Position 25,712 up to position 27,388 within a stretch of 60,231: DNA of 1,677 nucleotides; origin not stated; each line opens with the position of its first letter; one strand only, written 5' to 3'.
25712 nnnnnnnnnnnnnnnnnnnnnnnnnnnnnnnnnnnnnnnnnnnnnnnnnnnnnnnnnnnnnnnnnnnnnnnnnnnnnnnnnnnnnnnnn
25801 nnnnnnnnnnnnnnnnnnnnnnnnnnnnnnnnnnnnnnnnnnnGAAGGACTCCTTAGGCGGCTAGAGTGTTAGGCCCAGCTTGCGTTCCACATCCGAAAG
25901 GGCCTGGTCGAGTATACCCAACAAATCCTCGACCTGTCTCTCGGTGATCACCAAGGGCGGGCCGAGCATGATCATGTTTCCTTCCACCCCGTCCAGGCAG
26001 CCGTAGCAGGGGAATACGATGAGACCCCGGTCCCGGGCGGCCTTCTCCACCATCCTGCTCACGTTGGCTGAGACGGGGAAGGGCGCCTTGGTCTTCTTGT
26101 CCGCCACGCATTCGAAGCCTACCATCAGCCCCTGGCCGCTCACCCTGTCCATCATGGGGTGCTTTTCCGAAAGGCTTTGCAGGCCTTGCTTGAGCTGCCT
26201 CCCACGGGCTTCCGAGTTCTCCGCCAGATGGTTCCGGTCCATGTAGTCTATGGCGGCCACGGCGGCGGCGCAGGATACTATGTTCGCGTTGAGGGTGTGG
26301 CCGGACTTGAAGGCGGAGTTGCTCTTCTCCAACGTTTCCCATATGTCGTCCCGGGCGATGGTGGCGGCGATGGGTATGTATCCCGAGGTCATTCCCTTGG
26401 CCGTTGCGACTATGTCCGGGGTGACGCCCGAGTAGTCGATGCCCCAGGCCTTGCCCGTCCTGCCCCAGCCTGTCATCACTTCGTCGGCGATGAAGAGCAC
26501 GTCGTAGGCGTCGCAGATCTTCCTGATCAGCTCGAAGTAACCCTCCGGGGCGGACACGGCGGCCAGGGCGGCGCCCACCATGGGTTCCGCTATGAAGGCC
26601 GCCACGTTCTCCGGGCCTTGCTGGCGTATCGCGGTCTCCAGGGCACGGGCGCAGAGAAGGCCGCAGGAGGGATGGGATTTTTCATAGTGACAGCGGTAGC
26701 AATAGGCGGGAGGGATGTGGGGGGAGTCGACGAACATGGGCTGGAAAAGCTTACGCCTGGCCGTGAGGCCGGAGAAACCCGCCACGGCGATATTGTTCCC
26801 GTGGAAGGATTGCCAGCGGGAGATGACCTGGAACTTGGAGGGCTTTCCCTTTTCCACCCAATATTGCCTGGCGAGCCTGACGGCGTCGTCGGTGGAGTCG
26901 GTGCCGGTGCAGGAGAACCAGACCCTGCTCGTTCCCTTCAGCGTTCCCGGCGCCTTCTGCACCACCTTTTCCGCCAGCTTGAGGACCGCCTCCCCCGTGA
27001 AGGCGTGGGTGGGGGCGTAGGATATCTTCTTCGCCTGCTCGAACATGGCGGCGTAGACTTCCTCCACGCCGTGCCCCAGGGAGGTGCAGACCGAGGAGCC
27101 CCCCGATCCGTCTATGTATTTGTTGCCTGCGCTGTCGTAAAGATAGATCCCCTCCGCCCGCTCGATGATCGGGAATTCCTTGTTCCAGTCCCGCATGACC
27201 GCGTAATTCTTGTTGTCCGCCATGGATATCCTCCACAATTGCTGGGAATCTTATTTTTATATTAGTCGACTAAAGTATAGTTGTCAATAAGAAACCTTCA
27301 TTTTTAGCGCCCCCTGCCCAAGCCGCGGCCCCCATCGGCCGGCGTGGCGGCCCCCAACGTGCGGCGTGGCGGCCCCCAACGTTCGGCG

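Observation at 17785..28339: Uncharacterised catabolic island: TRAP uptake, SDR, cupin, M20 deacylase, HIBADH-like dehydrogenase, transaldolase-like enzyme and class-III aminotransferase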

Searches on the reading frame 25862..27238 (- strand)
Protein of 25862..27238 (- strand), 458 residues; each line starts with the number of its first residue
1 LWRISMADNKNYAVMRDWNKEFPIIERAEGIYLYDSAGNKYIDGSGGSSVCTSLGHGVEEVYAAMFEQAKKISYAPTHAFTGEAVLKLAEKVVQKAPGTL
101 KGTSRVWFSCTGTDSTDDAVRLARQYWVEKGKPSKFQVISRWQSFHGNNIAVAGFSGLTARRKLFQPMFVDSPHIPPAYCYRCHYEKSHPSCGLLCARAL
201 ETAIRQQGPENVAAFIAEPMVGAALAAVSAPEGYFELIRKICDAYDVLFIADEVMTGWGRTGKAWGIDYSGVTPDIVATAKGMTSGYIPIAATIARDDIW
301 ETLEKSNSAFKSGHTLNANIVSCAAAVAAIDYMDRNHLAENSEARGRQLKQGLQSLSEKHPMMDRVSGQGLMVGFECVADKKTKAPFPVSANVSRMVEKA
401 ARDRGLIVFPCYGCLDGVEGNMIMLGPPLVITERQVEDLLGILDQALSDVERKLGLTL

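Call 4: search_protein_families(library=pfam, proteins=[window:25862-27238:-])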
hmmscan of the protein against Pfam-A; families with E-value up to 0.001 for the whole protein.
window:25862-27238:- (458 aa): 1 family
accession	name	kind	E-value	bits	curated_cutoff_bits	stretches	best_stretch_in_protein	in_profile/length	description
PF00202.27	Aminotran_3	-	8.2e-87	291.9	30.5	1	22-447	10-403/403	Aminotransferase class-III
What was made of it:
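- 25862..27223 (-): Class-III (omega-type) aminotransferase. The probable start is the ATG at 27223, preceded by GGAGG. Aminotran_3 292 bits (call 4).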

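Call 5: search_protein_families(library=ncbifam, proteins=[window:25862-27238:-])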
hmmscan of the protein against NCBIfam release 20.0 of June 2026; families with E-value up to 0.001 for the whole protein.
window:25862-27238:- (458 aa): 69 families (the best 25 are shown)
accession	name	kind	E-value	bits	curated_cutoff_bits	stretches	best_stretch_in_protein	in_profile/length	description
NF005375.0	PRK06917.1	equivalog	5.9e-138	460.4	535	1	10-453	3-442/448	aspartate aminotransferase family protein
NF005685.0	PRK07483.1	equivalog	2.2e-128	428.8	485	1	14-450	5-438/444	aspartate aminotransferase family protein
NF005102.0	PRK06541.1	equivalog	3.7e-103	345.5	574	1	17-453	29-459/460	aspartate aminotransferase family protein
NF005683.0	PRK07481.1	subfamily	3e-100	336.3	575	1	21-451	28-451/453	hypothetical protein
NF005682.0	PRK07480.1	subfamily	1.4e-99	333.8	510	1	23-454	37-456/459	aminotransferase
NF005447.0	PRK07036.1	equivalog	7.1e-98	328.3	618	1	20-454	34-459/468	aminotransferase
NF005812.0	PRK07678.1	subfamily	3.7e-93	312.6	488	1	15-450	22-450/451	aminotransferase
NF004767.0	PRK06105.1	subfamily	4.3e-90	302.4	517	1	24-454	33-454/460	aminotransferase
NF005684.0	PRK07482.1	subfamily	1.1e-88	297.9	687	1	22-453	33-458/464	hypothetical protein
TIGR00508.1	bioA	equivalog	4.9e-84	282.3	405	1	13-447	6-418/419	adenosylmethionine--8-amino-7-oxononanoate transaminase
NF004718.0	PRK06062.1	subfamily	1.4e-81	274.3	472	1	23-452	40-451/454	hypothetical protein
NF004625.0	PRK05965.1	subfamily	1.5e-81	274.4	729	1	23-450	30-448/460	hypothetical protein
NF052567.1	OmAmTferAptACaul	equivalog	1.2e-80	271.4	500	1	12-450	9-431/431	omega-aminotransferase AptA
NF049939.1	HyAminethphonNHLyPbfA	equivalog_domain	5.1e-77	259.2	525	1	24-449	46-441/442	(R)-1-hydroxy-2-aminoethylphosphonate ammonia-lyase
NF004426.0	PRK05769.1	equivalog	1.2e-75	255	552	1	9-449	23-439/441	acetyl ornithine aminotransferase family protein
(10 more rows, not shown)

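Call 16: search_solved_structures(query=window:25862-27238:-, max_evalue=1e-40)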
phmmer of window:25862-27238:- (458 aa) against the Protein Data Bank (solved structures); distinct sequences matched with E-value up to 1e-40: 79 (the best 60 are shown).
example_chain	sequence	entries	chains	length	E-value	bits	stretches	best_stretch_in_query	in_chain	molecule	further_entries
3i4j_A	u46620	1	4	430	2.9e-86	293.2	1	19-450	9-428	Aminotransferase, class III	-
5kr6_A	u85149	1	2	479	1.3e-73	251.5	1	24-450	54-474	4-aminobutyrate transaminase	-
3n5m_A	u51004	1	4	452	3.5e-72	246.8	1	24-447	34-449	Adenosylmethionine-8-amino-7-oxononanoate aminotransferase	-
5kqw_A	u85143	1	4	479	1.7e-71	244.6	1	24-451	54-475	4-aminobutyrate transaminase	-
6io1_A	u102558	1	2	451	3.4e-71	243.5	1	20-450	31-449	Aminotransferase, class III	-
5kr5_A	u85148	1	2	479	5.4e-71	242.9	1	24-450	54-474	4-aminobutyrate transaminase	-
6fyq_A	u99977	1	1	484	6.3e-71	242.7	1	24-456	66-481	amine transaminase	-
6s54_A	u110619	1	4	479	1.7e-70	241.2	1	24-447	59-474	Aspartate aminotransferase family protein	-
5kqu_A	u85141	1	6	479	1.7e-70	241.2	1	24-450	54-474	4-aminobutyrate transaminase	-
5kr3_A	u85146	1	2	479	4.5e-70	239.9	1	24-451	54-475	4-aminobutyrate transaminase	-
5ti8_A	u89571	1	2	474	1.5e-69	238.2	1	20-447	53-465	Aminotransferase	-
5kr4_A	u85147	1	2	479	1.8e-69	237.9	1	24-451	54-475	4-aminobutyrate transaminase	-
9qgh_A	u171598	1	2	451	5.3e-69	236.3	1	21-452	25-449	Aspartate aminotransferase family protein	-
9qc2_A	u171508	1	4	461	6.5e-69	236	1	21-453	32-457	Aspartate aminotransferase family protein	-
9gh9_A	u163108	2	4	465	6.6e-69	236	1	21-454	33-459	Aspartate aminotransferase family protein | Streptomyces aminotransferase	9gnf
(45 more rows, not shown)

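Call 59: find_homologous_proteins(query=window:25862-27238:-, max_evalue=1e-120)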
Query window:25862-27238:- (458 aa): 973 proteins with E <= 1e-120 among 8000 candidates; the best 120 are listed.
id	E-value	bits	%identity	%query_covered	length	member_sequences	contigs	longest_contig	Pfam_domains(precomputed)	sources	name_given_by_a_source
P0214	0.0e+0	1031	99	99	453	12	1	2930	PF00202.28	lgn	-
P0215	6.5e-276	933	89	98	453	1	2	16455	PF00202.28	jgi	jgi:adenosylmethionine-8-amino-7-oxononanoate aminotransferase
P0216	4.7e-246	835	77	98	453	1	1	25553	PF00202.28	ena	-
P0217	8.3e-242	821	77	97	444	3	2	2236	PF00202.28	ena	-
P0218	4.0e-241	819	75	99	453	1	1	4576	PF00202.28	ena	-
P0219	1.4e-238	810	76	98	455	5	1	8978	PF00202.28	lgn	-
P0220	2.5e-238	809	75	98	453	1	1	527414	PF00202.28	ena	-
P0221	2.7e-238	809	75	98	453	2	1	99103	PF00202.28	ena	-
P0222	3.6e-238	809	75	98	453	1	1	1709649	PF00202.28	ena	-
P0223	6.1e-238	808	74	98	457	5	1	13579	PF00202.28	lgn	-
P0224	2.9e-236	803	76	98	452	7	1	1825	PF00202.28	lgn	-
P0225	3.2e-236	802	74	98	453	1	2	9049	PF00202.28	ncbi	-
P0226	4.5e-236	802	74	98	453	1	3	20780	PF00202.28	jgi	-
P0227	7.1e-229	778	71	98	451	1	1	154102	PF00202.28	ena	-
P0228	5.0e-224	762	71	98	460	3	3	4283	PF00202.28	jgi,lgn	jgi:adenosylmethionine-8-amino-7-oxononanoate aminotransferase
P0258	1.7e-201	688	65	98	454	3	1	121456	PF00202.28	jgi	jgi:adenosylmethionine-8-amino-7-oxononanoate aminotransferase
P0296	1.4e-198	678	62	98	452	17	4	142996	PF00202.28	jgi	jgi:adenosylmethionine-8-amino-7-oxononanoate aminotransferase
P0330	6.4e-197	673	63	98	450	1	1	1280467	PF00202.28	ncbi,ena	-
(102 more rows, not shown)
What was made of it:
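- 25862..27223 (-): Orthologues are 453 aa (call 59).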

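Call 60: find_encoding_contigs(protein=P0296, flank=10000, max_places=1)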
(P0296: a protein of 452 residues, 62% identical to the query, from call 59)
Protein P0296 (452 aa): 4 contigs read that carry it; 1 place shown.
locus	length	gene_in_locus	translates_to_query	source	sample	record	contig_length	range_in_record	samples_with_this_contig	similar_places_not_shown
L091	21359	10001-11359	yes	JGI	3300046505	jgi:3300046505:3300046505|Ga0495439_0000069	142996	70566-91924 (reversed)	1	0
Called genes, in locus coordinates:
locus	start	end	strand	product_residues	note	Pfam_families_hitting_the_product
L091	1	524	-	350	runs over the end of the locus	PF00356:LacI, PF00532:Peripla_BP_1, PF13407:Peripla_BP_4, PF13377:Peripla_BP_3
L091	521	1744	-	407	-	PF01208:URO-D (faint)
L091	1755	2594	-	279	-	PF00528:BPD_transp_1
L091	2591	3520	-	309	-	PF00528:BPD_transp_1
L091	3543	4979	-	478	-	PF01547:SBP_bac_1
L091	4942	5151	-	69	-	-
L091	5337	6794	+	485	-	PF06253:MTTB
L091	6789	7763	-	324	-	PF14486:DUF4432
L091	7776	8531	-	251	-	PF00106:adh_short, PF01370:Epimerase, PF13561:adh_short_C2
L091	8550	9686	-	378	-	PF01321:Creatinase_N, PF00557:Peptidase_M24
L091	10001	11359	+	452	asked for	PF00202:Aminotran_3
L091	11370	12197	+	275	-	PF01261:AP_endonuc_2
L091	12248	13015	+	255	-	PF01261:AP_endonuc_2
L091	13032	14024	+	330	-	PF00676:E1_dh, PF02775:TPP_enzyme_C (weak)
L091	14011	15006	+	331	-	PF02779:Transket_pyr, PF02780:Transketolase_C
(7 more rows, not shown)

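Call 61: find_encoding_contigs(protein=P0330, flank=10000, max_places=1)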
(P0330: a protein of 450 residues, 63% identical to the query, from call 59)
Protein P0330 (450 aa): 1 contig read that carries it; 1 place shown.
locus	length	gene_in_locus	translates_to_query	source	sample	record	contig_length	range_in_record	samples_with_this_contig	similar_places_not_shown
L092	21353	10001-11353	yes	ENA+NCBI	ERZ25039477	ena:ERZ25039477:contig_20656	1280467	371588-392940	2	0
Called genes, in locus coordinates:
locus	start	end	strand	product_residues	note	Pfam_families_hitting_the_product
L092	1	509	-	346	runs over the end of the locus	PF00356:LacI, PF00532:Peripla_BP_1, PF13407:Peripla_BP_4, PF13377:Peripla_BP_3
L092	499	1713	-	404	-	PF01208:URO-D (weak)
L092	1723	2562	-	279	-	PF00528:BPD_transp_1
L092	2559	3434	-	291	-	PF00528:BPD_transp_1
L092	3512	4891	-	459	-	PF01547:SBP_bac_1, PF13416:SBP_bac_8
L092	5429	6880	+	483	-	PF06253:MTTB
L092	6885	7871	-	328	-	PF14486:DUF4432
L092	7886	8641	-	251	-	PF00106:adh_short, PF01370:Epimerase (faint), PF08659:KR (weak), PF13561:adh_short_C2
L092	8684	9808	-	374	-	PF01321:Creatinase_N, PF00557:Peptidase_M24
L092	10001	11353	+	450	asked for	PF00202:Aminotran_3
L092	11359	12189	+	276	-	PF01261:AP_endonuc_2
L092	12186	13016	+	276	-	PF01261:AP_endonuc_2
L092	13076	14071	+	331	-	PF00676:E1_dh, PF02775:TPP_enzyme_C (weak)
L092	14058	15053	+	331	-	PF02779:Transket_pyr, PF02780:Transketolase_C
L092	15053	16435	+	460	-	PF00364:Biotin_lipoyl, PF02817:E3_binding, PF00198:2-oxoacid_dh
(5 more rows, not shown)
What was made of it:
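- AT and TAL are also linked in a different phylum (calls 60-61).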

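Call 62: find_encoding_contigs(protein=P0258, flank=10000, max_places=1)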
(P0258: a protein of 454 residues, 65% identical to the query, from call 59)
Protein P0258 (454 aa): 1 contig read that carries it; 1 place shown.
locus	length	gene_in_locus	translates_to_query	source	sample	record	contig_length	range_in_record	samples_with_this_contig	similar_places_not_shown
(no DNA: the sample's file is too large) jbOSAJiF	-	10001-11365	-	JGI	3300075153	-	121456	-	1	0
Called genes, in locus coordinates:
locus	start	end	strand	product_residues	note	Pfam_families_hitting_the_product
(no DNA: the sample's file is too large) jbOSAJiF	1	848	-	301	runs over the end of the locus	PF00528:BPD_transp_1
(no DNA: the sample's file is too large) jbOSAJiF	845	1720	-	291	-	PF00528:BPD_transp_1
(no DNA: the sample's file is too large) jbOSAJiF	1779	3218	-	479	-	PF01547:SBP_bac_1, PF13416:SBP_bac_8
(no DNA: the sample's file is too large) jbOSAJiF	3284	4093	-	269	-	PF00106:adh_short, PF01370:Epimerase (weak), PF08659:KR, PF13561:adh_short_C2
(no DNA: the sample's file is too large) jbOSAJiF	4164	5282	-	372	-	PF01321:Creatinase_N, PF00557:Peptidase_M24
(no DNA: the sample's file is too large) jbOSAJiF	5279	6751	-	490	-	PF06253:MTTB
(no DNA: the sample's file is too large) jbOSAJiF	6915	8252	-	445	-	PF01208:URO-D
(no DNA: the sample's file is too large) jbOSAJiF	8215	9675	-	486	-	PF06253:MTTB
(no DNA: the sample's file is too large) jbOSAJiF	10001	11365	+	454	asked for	PF00202:Aminotran_3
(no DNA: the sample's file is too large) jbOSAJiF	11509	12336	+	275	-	PF01261:AP_endonuc_2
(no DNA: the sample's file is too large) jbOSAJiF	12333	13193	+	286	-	PF01261:AP_endonuc_2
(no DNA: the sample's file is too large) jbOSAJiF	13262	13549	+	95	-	PF14542:Acetyltransf_CG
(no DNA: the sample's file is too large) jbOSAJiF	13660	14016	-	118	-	PF03795:YCII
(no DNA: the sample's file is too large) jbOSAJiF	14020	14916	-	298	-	PF03795:YCII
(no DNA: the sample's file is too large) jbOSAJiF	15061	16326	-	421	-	PF04542:Sigma70_r2, PF04545:Sigma70_r4 (faint), PF08281:Sigma70_r4_2, PF20239:DUF6596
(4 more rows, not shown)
